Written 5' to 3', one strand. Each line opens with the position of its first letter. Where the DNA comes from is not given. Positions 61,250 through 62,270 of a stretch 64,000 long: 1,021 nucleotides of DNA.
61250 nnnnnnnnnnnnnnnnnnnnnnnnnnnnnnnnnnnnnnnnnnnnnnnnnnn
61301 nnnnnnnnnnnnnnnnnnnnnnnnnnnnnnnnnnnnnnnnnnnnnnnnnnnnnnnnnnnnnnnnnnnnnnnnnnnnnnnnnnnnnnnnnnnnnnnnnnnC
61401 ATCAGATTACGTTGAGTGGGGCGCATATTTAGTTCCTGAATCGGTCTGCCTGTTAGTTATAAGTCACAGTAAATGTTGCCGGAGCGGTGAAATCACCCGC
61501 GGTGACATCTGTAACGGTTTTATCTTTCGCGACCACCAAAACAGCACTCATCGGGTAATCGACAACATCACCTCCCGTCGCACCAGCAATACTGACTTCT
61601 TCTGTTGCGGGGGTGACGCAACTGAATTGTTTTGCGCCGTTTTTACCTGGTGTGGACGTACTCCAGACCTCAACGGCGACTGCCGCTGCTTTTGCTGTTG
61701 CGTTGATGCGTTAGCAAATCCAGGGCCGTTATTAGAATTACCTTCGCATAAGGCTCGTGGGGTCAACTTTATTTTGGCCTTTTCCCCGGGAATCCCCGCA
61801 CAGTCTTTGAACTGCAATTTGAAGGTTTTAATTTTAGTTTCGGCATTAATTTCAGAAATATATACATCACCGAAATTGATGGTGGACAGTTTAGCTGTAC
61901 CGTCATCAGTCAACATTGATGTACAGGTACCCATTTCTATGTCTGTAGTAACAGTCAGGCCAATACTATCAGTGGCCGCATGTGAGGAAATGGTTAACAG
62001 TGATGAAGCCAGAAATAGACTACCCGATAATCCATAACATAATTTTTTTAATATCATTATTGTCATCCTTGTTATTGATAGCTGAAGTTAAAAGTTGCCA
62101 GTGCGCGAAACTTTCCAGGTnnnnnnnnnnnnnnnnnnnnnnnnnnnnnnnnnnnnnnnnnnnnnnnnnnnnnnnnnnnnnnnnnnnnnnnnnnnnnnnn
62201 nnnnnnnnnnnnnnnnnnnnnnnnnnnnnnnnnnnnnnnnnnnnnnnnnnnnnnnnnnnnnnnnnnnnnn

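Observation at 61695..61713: yadL is frameshifted by a single missing nucleotide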

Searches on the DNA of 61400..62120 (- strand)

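Call 3: search_dna_similar(query=window:61400-62120:-, collection=ecoli_genomes, mode=near, max_rows=30, rows=spread)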
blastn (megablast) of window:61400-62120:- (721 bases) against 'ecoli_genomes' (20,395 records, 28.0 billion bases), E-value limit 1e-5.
Records with a match: 563; places in all: 563; records where one place covers at least 80% of the query: 560.
Genomes with a match: 563 of 5426; with a place that covers at least 80% of the query: 560. Places per genome that has any: lowest 1, median 1, highest 1. On chromosomes: 563 places; on plasmids: 0.
Best place of each record, by identity: >=99% 10; 95-99% 79; 90-95% 471; 60-80% 3.
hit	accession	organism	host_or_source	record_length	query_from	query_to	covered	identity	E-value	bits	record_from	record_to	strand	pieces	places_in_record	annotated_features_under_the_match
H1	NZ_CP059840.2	Escherichia coli strain E2348/69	Homo sapiens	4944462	1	721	100%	100.0%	0e+0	1332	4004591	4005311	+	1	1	yadL: fimbrial-like protein YadL | fimbrial protein | fimbrial-like protein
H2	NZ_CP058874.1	Escherichia coli strain STLEFF_47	Stanley WWTPs_47 WWTPs effluent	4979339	2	721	100%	98.5%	0e+0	1269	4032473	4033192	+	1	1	yadL: fimbrial-like protein YadL | fimbrial protein | fimbrial-like protein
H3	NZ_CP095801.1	Escherichia coli strain E166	avian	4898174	2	721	100%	98.5%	0e+0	1269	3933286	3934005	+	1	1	yadL: fimbrial-like protein YadL | fimbrial protein | fimbrial-like protein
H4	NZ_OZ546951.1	Escherichia coli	Homo sapiens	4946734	2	721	100%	98.5%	0e+0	1269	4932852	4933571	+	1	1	yadL: fimbrial-like protein YadL | fimbrial protein | fimbrial-like protein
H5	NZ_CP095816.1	Escherichia coli strain FY10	avian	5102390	5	721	99%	98.6%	0e+0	1269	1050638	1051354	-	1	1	yadL: fimbrial-like protein YadL | fimbrial protein | fimbrial-like protein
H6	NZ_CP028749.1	Escherichia coli strain A26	Lagorchestes hirsutus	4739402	2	721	100%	93.8%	0e+0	1081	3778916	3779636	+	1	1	yadL: fimbrial-like protein YadL | fimbrial protein | fimbrial-like protein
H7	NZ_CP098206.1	Escherichia coli strain Z0117EC0054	Canis lupus familiaris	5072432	2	721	100%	93.6%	0e+0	1075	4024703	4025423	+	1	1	yadL: fimbrial-like protein YadL | fimbrial protein | fimbrial-like protein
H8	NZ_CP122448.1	Escherichia coli strain 85.0412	Human urine sample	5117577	2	721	100%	93.6%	0e+0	1075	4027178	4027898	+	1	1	yadL: fimbrial-like protein YadL | fimbrial protein | fimbrial-like protein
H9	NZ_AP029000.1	Escherichia coli strain GU2018_CL13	Homo sapiens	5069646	2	721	100%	93.6%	0e+0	1075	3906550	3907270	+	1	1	yadL: fimbrial-like protein YadL | fimbrial protein | fimbrial-like protein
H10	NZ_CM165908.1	Escherichia coli strain N56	Homo sapiens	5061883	2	721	100%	93.6%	0e+0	1075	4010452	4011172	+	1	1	yadL: fimbrial-like protein YadL | fimbrial protein | fimbrial-like protein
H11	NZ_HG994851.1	Escherichia coli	Homo sapiens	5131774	2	721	100%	93.6%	0e+0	1075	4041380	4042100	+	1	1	yadL: fimbrial-like protein YadL | fimbrial protein | fimbrial-like protein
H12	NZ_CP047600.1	Escherichia coli O84:H7 strain Trh52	Homo sapiens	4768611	5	721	99%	93.9%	0e+0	1081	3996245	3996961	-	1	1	yadL: fimbrial-like protein YadL | fimbrial protein | fimbrial-like protein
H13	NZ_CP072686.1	Escherichia coli strain FP4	Canis lupus familiaris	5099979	2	721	100%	93.2%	0e+0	1059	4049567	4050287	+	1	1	yadL: fimbrial-like protein YadL | fimbrial protein | fimbrial-like protein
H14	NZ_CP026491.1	Escherichia coli strain HS13-1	Homo sapiens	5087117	8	721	99%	93.8%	0e+0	1075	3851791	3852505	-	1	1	yadL: fimbrial-like protein YadL | fimbrial protein | fimbrial-like protein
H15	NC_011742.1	Escherichia coli S88 strain S88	-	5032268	8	721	99%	93.8%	0e+0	1075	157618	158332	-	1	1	yadL: fimbrial-like protein YadL | fimbrial protein | fimbrial-like protein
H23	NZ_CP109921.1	Escherichia coli O2:K2:H1 strain C 237-04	Homo sapiens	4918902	2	721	100%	92.2%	0e+0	1020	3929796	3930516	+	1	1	yadL: fimbrial-like protein YadL | fimbrial protein | fimbrial-like protein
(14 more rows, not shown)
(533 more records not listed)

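Call 4: get_annotated_region(hit=H1, flank=6000)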
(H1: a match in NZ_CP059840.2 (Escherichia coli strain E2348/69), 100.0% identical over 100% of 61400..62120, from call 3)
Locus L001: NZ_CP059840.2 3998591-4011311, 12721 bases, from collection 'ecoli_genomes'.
description: Escherichia coli strain E2348/69 chromosome, complete genome
organism: Escherichia coli strain E2348/69 (NCBI taxid 562)
replicon: chromosome; assembly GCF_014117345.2
host: Homo sapiens; source: stool; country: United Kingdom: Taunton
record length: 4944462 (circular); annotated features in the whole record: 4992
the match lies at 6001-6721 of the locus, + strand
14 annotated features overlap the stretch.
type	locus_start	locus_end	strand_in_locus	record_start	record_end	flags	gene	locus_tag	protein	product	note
CDS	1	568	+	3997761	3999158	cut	pcnB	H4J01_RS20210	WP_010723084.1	polynucleotide adenylyltransferase PcnB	-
CDS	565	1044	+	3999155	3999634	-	folK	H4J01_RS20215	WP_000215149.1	2-amino-4-hydroxy-6-hydroxymethyldihydropteridine diphosphokinase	-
CDS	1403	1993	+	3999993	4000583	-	-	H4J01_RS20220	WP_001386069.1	fimbrial protein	-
CDS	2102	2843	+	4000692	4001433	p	-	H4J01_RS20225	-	fimbrial chaperone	frameshifted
CDS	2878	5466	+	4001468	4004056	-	-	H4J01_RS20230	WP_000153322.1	outer membrane usher protein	-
CDS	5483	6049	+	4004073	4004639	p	-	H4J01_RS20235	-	fimbrial protein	internal stop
CDS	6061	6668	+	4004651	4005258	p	yadL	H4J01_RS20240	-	fimbrial-like protein YadL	frameshifted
CDS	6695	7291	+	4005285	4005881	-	-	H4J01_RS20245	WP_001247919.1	fimbrial-like protein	-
CDS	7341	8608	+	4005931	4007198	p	-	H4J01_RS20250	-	fimbrial-like adhesin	frameshifted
CDS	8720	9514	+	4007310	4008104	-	panB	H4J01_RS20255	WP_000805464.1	3-methyl-2-oxobutanoate hydroxymethyltransferase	-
CDS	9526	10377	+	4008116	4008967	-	panC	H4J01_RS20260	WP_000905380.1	pantoate--beta-alanine ligase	-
CDS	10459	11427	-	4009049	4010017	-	rpnC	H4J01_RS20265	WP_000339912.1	Rpn family recombination-promoting nuclease/putative transposase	-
CDS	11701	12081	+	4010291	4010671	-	panD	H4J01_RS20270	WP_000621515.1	aspartate 1-decarboxylase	-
CDS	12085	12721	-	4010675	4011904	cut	yadE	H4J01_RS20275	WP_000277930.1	polysaccharide deacetylase family protein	-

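Call 5: get_annotated_region(hit=H2, flank=6000)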
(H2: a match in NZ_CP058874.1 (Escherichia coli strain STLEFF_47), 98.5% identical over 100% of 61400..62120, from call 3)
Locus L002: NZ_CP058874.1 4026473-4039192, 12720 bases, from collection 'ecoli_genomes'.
description: Escherichia coli strain STLEFF_47 chromosome, complete genome
organism: Escherichia coli strain STLEFF_47 (NCBI taxid 562)
replicon: chromosome; assembly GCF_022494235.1
host: -; source: Stanley WWTPs_47 WWTPs effluent; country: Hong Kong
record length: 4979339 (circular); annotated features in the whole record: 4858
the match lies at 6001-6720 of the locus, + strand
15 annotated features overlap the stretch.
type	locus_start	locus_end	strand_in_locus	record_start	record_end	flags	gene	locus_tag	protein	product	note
CDS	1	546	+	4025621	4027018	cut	pcnB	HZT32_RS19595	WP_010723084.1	polynucleotide adenylyltransferase PcnB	-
CDS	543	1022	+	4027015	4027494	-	folK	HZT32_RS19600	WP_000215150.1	2-amino-4-hydroxy-6-hydroxymethyldihydropteridine diphosphokinase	-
CDS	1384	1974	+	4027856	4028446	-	-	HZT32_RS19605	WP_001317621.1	fimbrial protein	-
CDS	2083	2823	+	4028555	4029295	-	yadV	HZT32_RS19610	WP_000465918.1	fimbrial chaperone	-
CDS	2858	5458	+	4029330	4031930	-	htrE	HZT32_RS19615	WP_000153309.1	outer membrane usher protein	-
CDS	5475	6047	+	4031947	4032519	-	-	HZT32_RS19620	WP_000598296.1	fimbrial protein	-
CDS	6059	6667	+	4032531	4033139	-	yadL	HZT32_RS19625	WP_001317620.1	fimbrial-like protein YadL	-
CDS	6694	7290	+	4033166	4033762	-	-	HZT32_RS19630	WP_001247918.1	fimbrial-like protein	-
CDS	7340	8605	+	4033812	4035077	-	-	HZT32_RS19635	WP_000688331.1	fimbrial-like adhesin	-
CDS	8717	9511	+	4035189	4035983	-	panB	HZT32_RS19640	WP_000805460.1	3-methyl-2-oxobutanoate hydroxymethyltransferase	-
CDS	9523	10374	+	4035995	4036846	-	panC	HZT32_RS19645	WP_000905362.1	pantoate--beta-alanine ligase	-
CDS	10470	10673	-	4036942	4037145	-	-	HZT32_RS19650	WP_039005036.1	transposase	-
CDS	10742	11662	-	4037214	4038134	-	-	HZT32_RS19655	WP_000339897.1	Rpn family recombination-promoting nuclease/putative transposase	-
CDS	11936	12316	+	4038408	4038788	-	panD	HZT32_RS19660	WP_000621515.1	aspartate 1-decarboxylase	-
CDS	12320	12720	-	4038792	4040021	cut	yadE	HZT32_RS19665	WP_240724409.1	polysaccharide deacetylase family protein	-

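Call 6: get_annotated_region(hit=H6, flank=6000)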
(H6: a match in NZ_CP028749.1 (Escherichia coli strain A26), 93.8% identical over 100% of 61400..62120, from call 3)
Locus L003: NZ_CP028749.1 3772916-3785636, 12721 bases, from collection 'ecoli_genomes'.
description: Escherichia coli strain A26 chromosome, complete genome
organism: Escherichia coli strain A26 (NCBI taxid 562)
replicon: chromosome; assembly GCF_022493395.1
host: Lagorchestes hirsutus; source: feces; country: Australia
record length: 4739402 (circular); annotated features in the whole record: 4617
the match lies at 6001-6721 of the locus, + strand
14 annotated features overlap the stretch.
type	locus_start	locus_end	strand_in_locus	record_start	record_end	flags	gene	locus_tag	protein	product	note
CDS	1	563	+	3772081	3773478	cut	pcnB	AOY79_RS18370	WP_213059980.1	polynucleotide adenylyltransferase PcnB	-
CDS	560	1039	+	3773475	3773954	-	folK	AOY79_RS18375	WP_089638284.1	2-amino-4-hydroxy-6-hydroxymethyldihydropteridine diphosphokinase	-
CDS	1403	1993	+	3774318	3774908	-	-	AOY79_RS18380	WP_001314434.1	fimbrial protein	-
CDS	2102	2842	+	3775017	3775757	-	-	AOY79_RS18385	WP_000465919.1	fimbrial chaperone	-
CDS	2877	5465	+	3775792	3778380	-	htrE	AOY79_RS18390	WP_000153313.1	outer membrane usher protein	-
CDS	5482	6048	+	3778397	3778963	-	-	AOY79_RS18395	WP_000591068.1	fimbrial protein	-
CDS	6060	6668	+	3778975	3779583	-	yadL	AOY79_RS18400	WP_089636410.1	fimbrial-like protein YadL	-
CDS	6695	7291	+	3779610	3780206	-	-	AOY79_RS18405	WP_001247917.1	fimbrial-like protein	-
CDS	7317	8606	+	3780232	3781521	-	-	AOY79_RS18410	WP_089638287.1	fimbrial-like adhesin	-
CDS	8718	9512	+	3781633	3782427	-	panB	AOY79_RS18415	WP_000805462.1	3-methyl-2-oxobutanoate hydroxymethyltransferase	-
CDS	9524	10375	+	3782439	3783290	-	panC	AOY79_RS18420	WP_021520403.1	pantoate--beta-alanine ligase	-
CDS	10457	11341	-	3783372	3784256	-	rpnC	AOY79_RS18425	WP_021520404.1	recombination-promoting nuclease RpnC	-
CDS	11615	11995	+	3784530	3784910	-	panD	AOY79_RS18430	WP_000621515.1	aspartate 1-decarboxylase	-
CDS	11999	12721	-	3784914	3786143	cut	yadE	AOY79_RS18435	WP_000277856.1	polysaccharide deacetylase family protein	-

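Call 8: search_dna_similar(query=window:61400-62120:-, collection=ecoli_genomes, mode=near, max_rows=40, rows=best)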
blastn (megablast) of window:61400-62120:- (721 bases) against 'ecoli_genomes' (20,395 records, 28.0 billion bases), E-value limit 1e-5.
Records with a match: 563; places in all: 563; records where one place covers at least 80% of the query: 560.
Genomes with a match: 563 of 5426; with a place that covers at least 80% of the query: 560. Places per genome that has any: lowest 1, median 1, highest 1. On chromosomes: 563 places; on plasmids: 0.
Best place of each record, by identity: >=99% 10; 95-99% 79; 90-95% 471; 60-80% 3.
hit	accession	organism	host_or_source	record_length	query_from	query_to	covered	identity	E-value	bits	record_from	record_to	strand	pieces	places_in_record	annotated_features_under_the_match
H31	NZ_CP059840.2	Escherichia coli strain E2348/69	Homo sapiens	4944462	1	721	100%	100.0%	0e+0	1332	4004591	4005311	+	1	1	yadL: fimbrial-like protein YadL | fimbrial protein | fimbrial-like protein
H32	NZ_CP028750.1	Escherichia coli strain A25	monkey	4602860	1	721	100%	100.0%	0e+0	1332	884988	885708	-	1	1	yadL: fimbrial-like protein YadL | fimbrial protein | fimbrial-like protein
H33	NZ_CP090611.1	Escherichia coli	pig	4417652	1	721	100%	100.0%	0e+0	1332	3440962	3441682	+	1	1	yadL: fimbrial-like protein YadL | fimbrial protein | fimbrial-like protein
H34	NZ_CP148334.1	Escherichia coli strain Z1323HEC0423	Homo sapiens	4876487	1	721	100%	100.0%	0e+0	1332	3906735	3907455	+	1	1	yadL: fimbrial-like protein YadL | fimbrial protein | fimbrial-like protein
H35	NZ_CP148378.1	Escherichia coli strain Z1323HEC0067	Homo sapiens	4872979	1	721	100%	100.0%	0e+0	1332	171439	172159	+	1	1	yadL: fimbrial-like protein YadL | fimbrial protein | fimbrial-like protein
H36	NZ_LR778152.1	Escherichia coli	water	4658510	1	721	100%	100.0%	0e+0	1332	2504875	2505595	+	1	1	yadL: fimbrial-like protein YadL | fimbrial protein | fimbrial-like protein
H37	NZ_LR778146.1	Escherichia coli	soil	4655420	1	721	100%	100.0%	0e+0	1332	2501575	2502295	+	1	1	yadL: fimbrial-like protein YadL | fimbrial protein | fimbrial-like protein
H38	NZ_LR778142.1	Escherichia coli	soil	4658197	1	721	100%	100.0%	0e+0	1332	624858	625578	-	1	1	yadL: fimbrial-like protein YadL | fimbrial protein | fimbrial-like protein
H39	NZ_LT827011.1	Escherichia coli O127:H6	Homo sapiens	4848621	1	721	100%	100.0%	0e+0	1332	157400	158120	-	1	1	yadL: fimbrial-like protein YadL | fimbrial protein | fimbrial-like protein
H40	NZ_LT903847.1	Escherichia coli O127:H6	Homo sapiens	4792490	1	721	100%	100.0%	0e+0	1332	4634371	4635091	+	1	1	yadL: fimbrial-like protein YadL | fimbrial protein | fimbrial-like protein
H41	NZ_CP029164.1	Escherichia coli strain 104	chicken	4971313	2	721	100%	98.5%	0e+0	1269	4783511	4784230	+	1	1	yadL: fimbrial-like protein YadL | fimbrial protein | fimbrial-like protein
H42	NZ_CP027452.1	Escherichia coli strain 2014C-3338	Homo sapiens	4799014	2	721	100%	98.5%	0e+0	1269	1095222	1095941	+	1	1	yadL: fimbrial-like protein YadL | fimbrial protein | fimbrial-like protein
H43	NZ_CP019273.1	Escherichia coli strain 13P477T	pig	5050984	2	721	100%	98.5%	0e+0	1269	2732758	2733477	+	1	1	yadL: fimbrial-like protein YadL | fimbrial protein | fimbrial-like protein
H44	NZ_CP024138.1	Escherichia coli strain 14EC020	clinical patient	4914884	2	721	100%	98.5%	0e+0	1269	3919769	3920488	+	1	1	yadL: fimbrial-like protein YadL | fimbrial protein | fimbrial-like protein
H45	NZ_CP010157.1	Escherichia coli strain D10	dog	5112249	2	721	100%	98.5%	0e+0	1269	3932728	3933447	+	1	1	yadL: fimbrial-like protein YadL | fimbrial protein | fimbrial-like protein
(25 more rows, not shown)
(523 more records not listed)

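Call 10: get_annotated_region(hit=H32, flank=6000)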
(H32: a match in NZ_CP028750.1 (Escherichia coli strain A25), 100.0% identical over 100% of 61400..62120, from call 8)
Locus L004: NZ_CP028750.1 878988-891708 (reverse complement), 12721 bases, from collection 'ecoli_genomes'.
description: Escherichia coli strain A25 chromosome, complete genome
organism: Escherichia coli strain A25 (NCBI taxid 562)
replicon: chromosome; assembly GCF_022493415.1
host: monkey; source: feces; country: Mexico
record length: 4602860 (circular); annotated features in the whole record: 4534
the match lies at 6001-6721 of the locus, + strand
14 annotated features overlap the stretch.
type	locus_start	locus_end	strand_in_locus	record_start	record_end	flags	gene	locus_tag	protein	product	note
CDS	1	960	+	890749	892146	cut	pcnB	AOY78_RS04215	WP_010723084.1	polynucleotide adenylyltransferase PcnB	-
CDS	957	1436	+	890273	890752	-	folK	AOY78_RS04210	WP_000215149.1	2-amino-4-hydroxy-6-hydroxymethyldihydropteridine diphosphokinase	-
CDS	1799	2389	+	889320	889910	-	-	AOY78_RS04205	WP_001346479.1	fimbrial protein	-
CDS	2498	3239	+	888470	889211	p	-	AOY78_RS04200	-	fimbrial chaperone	frameshifted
CDS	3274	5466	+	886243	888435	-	-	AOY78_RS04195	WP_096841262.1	outer membrane usher protein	-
CDS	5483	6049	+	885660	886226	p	-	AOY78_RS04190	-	fimbrial protein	internal stop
CDS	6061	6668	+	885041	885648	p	yadL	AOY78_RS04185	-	fimbrial-like protein YadL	frameshifted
CDS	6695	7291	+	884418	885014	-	-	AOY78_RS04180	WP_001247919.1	fimbrial-like protein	-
CDS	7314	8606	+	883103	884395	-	-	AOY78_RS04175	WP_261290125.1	fimbrial-like adhesin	-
CDS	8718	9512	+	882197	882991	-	panB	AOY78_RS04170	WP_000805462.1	3-methyl-2-oxobutanoate hydroxymethyltransferase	-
CDS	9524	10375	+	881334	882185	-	panC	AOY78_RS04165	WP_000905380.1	pantoate--beta-alanine ligase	-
CDS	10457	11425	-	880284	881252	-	rpnC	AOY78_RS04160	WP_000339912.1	Rpn family recombination-promoting nuclease/putative transposase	-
CDS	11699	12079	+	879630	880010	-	panD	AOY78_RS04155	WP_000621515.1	aspartate 1-decarboxylase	-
CDS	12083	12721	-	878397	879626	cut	yadE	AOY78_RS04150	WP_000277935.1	polysaccharide deacetylase family protein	-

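Call 11: get_annotated_region(hit=H33, flank=6000)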
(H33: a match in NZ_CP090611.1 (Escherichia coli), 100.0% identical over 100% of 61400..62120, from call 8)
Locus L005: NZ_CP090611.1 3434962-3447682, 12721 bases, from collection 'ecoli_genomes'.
description: Escherichia coli isolate DCE7 chromosome, complete genome
organism: Escherichia coli (NCBI taxid 562)
replicon: chromosome; assembly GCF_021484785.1
host: pig; source: lung; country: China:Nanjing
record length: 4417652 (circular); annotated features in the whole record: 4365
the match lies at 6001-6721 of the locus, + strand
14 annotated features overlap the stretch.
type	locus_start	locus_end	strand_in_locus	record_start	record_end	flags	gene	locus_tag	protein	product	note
CDS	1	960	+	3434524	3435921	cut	pcnB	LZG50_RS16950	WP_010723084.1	polynucleotide adenylyltransferase PcnB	-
CDS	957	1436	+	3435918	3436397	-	folK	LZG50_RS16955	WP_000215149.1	2-amino-4-hydroxy-6-hydroxymethyldihydropteridine diphosphokinase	-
CDS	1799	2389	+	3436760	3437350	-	-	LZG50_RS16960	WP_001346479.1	fimbrial protein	-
CDS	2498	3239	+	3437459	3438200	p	-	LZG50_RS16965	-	fimbrial chaperone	frameshifted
CDS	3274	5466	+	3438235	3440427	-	-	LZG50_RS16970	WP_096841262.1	outer membrane usher protein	-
CDS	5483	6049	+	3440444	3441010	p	-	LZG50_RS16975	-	fimbrial protein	internal stop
CDS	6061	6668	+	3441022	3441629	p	yadL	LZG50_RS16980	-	fimbrial-like protein YadL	frameshifted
CDS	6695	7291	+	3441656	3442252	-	-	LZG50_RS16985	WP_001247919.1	fimbrial-like protein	-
CDS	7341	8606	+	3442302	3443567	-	-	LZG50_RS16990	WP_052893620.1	fimbrial-like adhesin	-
CDS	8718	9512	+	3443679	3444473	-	panB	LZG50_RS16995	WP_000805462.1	3-methyl-2-oxobutanoate hydroxymethyltransferase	-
CDS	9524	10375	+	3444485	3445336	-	panC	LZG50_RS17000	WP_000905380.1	pantoate--beta-alanine ligase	-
CDS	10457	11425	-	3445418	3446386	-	rpnC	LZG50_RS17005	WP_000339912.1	Rpn family recombination-promoting nuclease/putative transposase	-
CDS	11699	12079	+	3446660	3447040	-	panD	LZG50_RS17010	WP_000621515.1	aspartate 1-decarboxylase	-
CDS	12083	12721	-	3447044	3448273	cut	yadE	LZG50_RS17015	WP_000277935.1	polysaccharide deacetylase family protein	-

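Call 12: get_annotated_region(hit=H36, flank=6000)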
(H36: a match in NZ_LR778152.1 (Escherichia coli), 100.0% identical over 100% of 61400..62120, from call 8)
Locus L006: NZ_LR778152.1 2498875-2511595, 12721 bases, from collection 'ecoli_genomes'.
description: Escherichia coli isolate SC477 chromosome 1
organism: Escherichia coli (NCBI taxid 562)
replicon: chromosome; assembly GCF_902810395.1
host: -; source: water; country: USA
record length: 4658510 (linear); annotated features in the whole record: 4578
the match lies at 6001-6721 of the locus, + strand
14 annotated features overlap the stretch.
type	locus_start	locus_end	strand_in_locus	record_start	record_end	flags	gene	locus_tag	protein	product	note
CDS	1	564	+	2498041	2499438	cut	pcnB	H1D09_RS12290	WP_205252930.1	polynucleotide adenylyltransferase PcnB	-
CDS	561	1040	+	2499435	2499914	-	folK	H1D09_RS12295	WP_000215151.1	2-amino-4-hydroxy-6-hydroxymethyldihydropteridine diphosphokinase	-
CDS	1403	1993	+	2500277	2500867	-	-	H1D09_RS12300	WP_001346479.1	fimbrial protein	-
CDS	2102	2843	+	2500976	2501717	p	-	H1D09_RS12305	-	fimbrial chaperone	frameshifted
CDS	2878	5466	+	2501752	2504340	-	-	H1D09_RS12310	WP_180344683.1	outer membrane usher protein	-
CDS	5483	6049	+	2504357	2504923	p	-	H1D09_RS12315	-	fimbrial protein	internal stop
CDS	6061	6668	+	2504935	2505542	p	yadL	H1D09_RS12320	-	fimbrial-like protein YadL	frameshifted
CDS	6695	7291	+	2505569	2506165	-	-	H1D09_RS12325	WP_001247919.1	fimbrial-like protein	-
CDS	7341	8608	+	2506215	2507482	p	-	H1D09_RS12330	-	fimbrial-like adhesin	frameshifted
CDS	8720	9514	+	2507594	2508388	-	panB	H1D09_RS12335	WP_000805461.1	3-methyl-2-oxobutanoate hydroxymethyltransferase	-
CDS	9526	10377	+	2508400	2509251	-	panC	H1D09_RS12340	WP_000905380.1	pantoate--beta-alanine ligase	-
CDS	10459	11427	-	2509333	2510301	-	rpnC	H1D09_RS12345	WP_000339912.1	Rpn family recombination-promoting nuclease/putative transposase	-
CDS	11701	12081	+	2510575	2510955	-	panD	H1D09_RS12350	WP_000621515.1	aspartate 1-decarboxylase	-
CDS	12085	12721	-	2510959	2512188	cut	yadE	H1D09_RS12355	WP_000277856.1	polysaccharide deacetylase family protein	-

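Call 13: get_annotated_region(hit=H39, flank=6000)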
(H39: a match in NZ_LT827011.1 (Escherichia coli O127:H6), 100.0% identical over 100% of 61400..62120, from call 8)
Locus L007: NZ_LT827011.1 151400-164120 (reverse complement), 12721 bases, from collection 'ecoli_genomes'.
description: Escherichia coli O127:H6 isolate EPEC E2348/69 variety 2 chromosome 1, complete sequence
organism: Escherichia coli O127:H6 (NCBI taxid 168807)
replicon: chromosome; assembly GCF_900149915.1
host: Homo sapiens; source: Sanger Centre via Imperial College; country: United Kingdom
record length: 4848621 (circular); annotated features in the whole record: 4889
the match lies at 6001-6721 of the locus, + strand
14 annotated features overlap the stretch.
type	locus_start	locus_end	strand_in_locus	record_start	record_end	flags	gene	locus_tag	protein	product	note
CDS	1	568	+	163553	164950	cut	pcnB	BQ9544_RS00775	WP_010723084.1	polynucleotide adenylyltransferase PcnB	-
CDS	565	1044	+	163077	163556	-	folK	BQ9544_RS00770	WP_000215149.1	2-amino-4-hydroxy-6-hydroxymethyldihydropteridine diphosphokinase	-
CDS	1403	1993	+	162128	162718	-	-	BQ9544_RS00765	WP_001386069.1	fimbrial protein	-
CDS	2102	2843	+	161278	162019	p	-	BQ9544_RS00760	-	fimbrial chaperone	frameshifted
CDS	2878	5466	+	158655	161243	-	-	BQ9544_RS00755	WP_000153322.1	outer membrane usher protein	-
CDS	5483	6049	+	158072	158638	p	-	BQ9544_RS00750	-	fimbrial protein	internal stop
CDS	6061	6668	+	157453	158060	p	yadL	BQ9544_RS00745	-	fimbrial-like protein YadL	frameshifted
CDS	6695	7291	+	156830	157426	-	-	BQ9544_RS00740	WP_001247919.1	fimbrial-like protein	-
CDS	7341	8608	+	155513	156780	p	-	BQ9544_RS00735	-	fimbrial-like adhesin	frameshifted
CDS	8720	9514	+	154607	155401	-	panB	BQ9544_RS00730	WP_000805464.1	3-methyl-2-oxobutanoate hydroxymethyltransferase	-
CDS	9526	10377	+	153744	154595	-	panC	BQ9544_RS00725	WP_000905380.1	pantoate--beta-alanine ligase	-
CDS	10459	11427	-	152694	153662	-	rpnC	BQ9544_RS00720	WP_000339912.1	Rpn family recombination-promoting nuclease/putative transposase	-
CDS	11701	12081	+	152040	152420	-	panD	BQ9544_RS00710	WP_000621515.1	aspartate 1-decarboxylase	-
CDS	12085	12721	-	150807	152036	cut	yadE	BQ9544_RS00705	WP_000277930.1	polysaccharide deacetylase family protein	-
